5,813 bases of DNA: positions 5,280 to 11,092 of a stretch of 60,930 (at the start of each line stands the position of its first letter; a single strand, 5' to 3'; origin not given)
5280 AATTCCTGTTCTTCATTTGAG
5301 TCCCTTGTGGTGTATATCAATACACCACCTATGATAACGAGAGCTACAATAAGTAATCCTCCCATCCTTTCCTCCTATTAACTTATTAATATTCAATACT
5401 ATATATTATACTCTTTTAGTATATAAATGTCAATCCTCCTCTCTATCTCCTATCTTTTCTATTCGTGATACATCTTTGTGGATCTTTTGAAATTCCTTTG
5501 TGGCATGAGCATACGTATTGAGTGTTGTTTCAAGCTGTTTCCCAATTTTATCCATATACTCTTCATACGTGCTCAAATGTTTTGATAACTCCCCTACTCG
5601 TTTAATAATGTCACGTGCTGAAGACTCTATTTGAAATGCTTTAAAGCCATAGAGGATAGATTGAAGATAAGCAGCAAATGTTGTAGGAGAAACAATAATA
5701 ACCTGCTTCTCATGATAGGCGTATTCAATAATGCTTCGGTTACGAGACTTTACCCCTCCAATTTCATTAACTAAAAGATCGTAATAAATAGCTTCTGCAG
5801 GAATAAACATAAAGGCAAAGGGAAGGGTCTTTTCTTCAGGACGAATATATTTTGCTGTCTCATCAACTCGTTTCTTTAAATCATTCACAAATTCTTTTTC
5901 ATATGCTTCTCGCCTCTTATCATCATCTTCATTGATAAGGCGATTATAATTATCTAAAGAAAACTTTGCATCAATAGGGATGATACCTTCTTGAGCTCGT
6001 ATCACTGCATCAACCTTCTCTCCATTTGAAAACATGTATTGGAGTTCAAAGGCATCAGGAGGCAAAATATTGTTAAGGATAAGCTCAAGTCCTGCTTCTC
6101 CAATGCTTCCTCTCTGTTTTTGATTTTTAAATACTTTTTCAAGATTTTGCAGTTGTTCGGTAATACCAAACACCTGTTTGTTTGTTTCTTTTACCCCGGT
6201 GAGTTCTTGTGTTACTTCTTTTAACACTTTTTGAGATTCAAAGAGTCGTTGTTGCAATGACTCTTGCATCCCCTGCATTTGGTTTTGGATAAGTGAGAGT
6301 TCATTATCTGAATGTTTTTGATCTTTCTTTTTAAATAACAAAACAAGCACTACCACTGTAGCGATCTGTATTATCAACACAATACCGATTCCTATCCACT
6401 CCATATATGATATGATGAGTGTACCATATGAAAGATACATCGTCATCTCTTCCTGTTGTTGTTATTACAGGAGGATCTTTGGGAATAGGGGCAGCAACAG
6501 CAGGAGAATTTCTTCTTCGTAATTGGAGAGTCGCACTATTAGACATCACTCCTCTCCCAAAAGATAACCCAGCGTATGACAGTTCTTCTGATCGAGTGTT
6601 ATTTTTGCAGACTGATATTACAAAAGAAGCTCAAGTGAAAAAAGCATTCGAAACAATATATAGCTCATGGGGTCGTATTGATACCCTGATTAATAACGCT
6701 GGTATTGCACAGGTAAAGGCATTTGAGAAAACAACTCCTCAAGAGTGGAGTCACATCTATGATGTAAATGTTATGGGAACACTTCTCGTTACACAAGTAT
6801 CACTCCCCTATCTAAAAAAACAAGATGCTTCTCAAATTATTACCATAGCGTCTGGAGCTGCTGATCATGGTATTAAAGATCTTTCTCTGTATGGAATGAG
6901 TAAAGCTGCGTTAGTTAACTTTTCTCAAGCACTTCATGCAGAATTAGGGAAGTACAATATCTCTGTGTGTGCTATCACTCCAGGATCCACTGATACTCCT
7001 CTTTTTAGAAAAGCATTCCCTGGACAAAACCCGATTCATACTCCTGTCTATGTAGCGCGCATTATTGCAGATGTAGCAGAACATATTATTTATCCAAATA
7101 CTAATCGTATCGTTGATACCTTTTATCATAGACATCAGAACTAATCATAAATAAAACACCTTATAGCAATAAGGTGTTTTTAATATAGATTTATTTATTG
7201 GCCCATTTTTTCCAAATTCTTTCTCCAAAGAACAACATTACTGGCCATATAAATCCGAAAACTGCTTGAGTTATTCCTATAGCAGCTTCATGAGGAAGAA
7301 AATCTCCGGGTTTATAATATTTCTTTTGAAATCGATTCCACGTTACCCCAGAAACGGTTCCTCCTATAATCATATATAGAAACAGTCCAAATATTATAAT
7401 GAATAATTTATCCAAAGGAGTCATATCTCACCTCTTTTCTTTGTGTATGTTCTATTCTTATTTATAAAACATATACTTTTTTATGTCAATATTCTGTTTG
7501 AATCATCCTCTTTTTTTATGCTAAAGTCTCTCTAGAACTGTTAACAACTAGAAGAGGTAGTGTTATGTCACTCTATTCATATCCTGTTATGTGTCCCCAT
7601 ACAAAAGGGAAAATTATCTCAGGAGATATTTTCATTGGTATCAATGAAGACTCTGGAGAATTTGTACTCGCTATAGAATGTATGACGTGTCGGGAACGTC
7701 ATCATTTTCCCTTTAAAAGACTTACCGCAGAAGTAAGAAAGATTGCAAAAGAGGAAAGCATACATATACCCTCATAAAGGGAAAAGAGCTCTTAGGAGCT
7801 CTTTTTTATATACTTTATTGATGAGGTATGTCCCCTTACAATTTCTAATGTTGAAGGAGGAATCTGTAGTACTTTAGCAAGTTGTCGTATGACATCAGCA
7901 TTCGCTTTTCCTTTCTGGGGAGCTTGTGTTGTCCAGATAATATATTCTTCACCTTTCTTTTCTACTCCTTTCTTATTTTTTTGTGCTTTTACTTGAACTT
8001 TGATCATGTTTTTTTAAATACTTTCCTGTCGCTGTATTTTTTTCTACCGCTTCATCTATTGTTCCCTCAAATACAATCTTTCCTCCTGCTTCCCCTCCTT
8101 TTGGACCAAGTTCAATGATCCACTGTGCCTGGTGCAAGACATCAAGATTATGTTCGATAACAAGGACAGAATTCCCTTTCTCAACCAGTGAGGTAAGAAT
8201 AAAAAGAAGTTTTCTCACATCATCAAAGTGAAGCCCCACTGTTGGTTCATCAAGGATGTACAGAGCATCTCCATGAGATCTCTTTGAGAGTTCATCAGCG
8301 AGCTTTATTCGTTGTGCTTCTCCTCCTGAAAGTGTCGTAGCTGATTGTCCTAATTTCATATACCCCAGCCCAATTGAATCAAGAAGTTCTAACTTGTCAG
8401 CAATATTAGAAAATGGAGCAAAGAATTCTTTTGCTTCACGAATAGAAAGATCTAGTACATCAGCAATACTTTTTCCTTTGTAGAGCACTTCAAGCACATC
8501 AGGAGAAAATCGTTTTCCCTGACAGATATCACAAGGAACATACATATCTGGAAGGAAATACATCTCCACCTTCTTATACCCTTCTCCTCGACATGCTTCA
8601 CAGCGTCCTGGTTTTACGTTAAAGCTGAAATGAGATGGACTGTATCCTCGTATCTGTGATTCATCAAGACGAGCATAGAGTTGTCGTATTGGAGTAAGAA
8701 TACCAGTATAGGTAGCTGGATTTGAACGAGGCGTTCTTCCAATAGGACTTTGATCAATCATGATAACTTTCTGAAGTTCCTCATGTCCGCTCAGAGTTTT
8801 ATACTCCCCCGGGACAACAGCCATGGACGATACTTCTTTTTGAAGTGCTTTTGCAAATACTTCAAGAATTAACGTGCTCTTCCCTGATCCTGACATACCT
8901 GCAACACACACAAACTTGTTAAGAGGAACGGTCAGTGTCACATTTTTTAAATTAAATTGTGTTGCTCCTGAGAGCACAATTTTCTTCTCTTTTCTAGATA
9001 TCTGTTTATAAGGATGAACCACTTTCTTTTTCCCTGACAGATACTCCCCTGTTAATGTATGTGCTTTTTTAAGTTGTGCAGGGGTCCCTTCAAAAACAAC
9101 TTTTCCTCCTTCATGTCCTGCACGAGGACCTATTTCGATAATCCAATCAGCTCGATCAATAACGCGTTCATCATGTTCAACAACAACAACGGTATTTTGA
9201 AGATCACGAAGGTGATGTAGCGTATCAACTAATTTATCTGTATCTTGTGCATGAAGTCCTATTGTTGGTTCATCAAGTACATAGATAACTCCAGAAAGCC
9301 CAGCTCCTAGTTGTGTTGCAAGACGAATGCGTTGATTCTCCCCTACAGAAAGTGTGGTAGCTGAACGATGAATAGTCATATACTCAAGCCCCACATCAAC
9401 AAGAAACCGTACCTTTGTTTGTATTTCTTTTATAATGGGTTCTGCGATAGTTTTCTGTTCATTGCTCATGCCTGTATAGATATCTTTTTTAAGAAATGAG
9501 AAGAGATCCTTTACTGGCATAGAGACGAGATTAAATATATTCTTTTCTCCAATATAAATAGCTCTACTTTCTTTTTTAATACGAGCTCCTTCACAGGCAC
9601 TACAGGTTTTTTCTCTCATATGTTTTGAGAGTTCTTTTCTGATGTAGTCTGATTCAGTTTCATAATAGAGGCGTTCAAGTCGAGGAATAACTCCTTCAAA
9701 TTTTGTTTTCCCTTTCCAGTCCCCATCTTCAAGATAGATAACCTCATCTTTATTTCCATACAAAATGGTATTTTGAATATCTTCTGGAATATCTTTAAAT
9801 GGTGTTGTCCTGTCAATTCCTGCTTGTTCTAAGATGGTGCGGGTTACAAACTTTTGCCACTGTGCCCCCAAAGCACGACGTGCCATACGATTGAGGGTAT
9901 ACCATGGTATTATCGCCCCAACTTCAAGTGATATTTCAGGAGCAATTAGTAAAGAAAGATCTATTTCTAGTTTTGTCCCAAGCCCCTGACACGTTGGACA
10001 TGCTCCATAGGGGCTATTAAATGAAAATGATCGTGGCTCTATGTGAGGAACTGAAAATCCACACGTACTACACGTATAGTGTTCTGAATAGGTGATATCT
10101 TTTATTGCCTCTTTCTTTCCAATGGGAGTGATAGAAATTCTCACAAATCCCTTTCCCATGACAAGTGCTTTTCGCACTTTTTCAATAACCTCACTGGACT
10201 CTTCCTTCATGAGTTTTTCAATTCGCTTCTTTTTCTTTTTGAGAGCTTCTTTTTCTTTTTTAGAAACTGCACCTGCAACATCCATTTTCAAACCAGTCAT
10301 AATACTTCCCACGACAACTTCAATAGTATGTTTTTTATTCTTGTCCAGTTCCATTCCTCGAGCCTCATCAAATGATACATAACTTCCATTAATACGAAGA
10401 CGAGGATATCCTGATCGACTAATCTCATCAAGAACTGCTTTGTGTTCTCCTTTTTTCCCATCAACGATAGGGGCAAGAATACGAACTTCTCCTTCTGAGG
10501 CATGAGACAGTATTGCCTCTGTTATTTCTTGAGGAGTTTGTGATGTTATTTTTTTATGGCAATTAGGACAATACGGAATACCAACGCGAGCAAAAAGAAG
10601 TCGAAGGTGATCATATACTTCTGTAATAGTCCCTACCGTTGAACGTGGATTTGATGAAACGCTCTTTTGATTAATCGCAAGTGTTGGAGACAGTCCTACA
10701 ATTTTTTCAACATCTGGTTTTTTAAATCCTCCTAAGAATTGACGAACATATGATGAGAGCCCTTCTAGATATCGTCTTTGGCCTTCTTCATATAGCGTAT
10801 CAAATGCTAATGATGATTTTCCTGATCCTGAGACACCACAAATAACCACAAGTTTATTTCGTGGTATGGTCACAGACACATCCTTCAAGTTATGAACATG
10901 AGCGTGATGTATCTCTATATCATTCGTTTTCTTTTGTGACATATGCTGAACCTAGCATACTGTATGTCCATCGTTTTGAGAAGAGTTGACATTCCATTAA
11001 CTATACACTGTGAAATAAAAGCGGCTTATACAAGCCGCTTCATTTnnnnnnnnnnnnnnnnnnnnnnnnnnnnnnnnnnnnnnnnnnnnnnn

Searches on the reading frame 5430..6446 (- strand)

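Call 45: search_protein_families(library=pfam, proteins=[window:5430-6446:-], max_evalue=0.001)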
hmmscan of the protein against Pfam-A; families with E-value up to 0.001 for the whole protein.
window:5430-6446:- (338 aa): 2 families
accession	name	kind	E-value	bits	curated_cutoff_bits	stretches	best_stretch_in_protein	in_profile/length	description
PF02646.22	RmuC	-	4.8e-55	187.2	26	1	52-336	9-288/291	RmuC family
PF06103.16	DUF948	-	0.00028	21.5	37.2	0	24-105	4-83/89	Bacterial protein of unknown function (DUF948)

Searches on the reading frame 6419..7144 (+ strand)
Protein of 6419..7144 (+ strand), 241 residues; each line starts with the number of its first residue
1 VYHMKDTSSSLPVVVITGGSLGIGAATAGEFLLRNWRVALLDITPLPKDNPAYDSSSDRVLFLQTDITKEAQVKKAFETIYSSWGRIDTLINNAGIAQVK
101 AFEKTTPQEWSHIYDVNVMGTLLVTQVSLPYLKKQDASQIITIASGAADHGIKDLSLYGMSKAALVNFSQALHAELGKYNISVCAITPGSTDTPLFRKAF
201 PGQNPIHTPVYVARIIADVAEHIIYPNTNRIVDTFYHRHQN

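Call 45: search_protein_families(library=pfam, proteins=[window:6419-7144:+], max_evalue=0.001)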
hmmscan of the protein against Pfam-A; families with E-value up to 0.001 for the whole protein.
window:6419-7144:+ (241 aa): 3 families
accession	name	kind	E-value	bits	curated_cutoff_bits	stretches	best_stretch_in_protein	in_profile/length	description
PF00106.31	adh_short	-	3.9e-49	167.2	26.6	1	13-201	2-192/195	short chain dehydrogenase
PF13561.12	adh_short_C2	-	7e-37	127.7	27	1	22-202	7-186/236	Enoyl-(Acyl carrier protein) reductase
PF08659.16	KR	-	4.8e-09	36.8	22.6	1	14-171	3-162/180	KR domain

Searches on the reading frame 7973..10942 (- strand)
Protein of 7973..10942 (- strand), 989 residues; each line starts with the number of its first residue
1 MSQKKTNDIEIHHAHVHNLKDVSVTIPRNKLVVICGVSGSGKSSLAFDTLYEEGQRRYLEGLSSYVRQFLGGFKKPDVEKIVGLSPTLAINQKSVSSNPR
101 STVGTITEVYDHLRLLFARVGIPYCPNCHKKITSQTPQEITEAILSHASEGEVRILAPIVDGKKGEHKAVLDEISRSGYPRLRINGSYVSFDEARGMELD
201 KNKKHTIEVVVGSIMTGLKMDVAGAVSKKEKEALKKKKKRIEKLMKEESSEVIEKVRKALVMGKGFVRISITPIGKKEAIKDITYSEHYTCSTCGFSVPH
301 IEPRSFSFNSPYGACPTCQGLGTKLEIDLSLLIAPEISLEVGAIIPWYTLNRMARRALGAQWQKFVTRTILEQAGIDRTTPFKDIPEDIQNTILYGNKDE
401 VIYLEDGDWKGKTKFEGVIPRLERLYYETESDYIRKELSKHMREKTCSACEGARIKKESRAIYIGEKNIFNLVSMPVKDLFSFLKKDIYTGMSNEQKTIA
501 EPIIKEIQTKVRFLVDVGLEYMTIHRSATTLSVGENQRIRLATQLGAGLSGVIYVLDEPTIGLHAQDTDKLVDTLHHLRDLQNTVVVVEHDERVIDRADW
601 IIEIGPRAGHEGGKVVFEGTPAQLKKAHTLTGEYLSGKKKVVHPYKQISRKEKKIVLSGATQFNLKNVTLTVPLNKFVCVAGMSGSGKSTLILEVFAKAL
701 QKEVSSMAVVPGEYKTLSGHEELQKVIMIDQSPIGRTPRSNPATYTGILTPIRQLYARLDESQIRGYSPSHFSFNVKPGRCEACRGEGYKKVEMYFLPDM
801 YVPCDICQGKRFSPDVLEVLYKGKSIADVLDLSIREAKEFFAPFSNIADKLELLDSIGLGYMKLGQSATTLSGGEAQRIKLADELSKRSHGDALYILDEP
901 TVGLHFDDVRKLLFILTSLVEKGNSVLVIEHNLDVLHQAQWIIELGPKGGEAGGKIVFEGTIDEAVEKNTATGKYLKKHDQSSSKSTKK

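Call 47: search_protein_families(library=pfam, proteins=[window:7973-10942:-], max_evalue=0.001)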
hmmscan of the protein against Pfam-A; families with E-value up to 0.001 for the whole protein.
window:7973-10942:- (989 aa): 19 families
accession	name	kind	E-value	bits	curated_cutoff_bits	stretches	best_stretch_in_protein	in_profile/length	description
PF17760.6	UvrA_inter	-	1.3e-23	83.3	23.3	1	135-216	1-80/109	UvrA interaction domain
PF17755.6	UvrA_DNA-bind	-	3.5e-23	82.4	23.2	1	328-440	1-110/110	UvrA DNA-binding domain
PF00005.33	ABC_tran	-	1.9e-21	77.6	25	1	665-901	1-136/137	ABC transporter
PF02463.25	SMC_N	-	6e-09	36.1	40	0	869-944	135-210/220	RecF/RecN/SMC N terminal domain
PF13191.12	AAA_16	-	7.6e-08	33.5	32.6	0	677-713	26-59/167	AAA ATPase domain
PF13555.12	AAA_29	-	1.4e-06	28.3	27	0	669-692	16-39/61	P-loop containing region of AAA domain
PF20703.3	nSTAND1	-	2.9e-06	27.6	27.1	0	20-46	24-50/379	Novel STAND NTPase 1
PF20720.3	nSTAND3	-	2.9e-06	27.5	27.2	0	675-715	17-58/155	Novel STAND NTPase 3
PF03193.22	RsgA_GTPase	-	6.7e-06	26.5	30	0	656-698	88-129/174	RsgA GTPase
PF25199.1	nSTAND_NTPase5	-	8.8e-06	26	34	0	675-726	41-93/145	Novel STAND NTPase 5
PF00684.25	DnaJ_CXXCXGXG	-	3e-05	24.6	32.7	0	778-810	15-50/65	DnaJ central domain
PF13175.12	AAA_15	-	3.6e-05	24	32.1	0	552-584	330-362/374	AAA ATPase domain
PF13476.12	AAA_23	-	0.00017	22.7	27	0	20-45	11-35/201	AAA domain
PF13238.12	AAA_18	-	0.0002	22.3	29.4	0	678-695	1-18/128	AAA domain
PF13671.12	AAA_33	-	0.00024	21.9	27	0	31-47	1-17/143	AAA domain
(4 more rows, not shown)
